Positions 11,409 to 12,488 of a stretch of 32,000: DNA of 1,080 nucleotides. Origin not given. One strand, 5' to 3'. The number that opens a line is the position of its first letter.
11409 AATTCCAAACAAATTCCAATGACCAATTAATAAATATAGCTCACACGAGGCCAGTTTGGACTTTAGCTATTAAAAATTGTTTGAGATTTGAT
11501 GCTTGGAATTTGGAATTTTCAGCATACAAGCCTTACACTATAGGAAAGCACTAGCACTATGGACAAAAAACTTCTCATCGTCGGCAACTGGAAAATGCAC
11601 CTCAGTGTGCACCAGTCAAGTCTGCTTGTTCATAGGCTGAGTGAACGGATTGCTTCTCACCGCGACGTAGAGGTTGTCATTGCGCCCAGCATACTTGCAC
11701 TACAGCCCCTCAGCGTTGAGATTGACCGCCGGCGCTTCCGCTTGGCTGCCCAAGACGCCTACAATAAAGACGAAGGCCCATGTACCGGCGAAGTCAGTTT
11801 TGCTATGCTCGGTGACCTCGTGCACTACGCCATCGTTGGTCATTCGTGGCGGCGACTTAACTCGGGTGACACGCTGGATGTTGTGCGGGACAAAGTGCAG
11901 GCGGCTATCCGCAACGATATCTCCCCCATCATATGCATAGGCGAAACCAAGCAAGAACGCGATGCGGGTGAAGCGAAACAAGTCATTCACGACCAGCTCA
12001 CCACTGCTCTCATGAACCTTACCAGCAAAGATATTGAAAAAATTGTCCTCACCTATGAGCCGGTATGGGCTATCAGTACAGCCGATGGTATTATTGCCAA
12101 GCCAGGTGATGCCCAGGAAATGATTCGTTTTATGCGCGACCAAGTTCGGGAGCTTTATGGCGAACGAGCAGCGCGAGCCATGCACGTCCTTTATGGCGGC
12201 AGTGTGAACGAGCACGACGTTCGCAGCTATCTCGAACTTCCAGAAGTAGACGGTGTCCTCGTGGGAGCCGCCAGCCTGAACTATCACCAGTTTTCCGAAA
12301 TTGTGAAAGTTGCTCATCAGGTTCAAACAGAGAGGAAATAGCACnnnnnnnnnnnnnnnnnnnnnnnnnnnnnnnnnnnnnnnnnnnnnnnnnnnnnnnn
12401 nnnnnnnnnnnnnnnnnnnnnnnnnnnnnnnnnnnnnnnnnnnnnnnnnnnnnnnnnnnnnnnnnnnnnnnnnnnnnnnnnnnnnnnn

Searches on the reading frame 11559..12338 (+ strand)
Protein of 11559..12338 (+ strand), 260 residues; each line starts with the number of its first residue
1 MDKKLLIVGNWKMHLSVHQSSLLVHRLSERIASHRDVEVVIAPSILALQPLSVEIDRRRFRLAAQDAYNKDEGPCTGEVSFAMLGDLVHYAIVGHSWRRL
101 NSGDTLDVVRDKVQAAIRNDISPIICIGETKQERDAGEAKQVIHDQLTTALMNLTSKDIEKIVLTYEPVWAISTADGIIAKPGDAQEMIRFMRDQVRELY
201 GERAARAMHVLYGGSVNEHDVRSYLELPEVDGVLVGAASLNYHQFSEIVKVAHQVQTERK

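Call 7: search_protein_families(library=pfam, proteins=[window:11559-12338:+], max_evalue=0.0001)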
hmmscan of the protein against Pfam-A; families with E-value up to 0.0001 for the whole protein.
window:11559-12338:+ (260 aa): 1 family
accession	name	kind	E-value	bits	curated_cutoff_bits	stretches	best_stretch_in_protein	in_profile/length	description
PF00121.24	TIM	-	5.5e-71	239.4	20.1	1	6-251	2-244/245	Triosephosphate isomerase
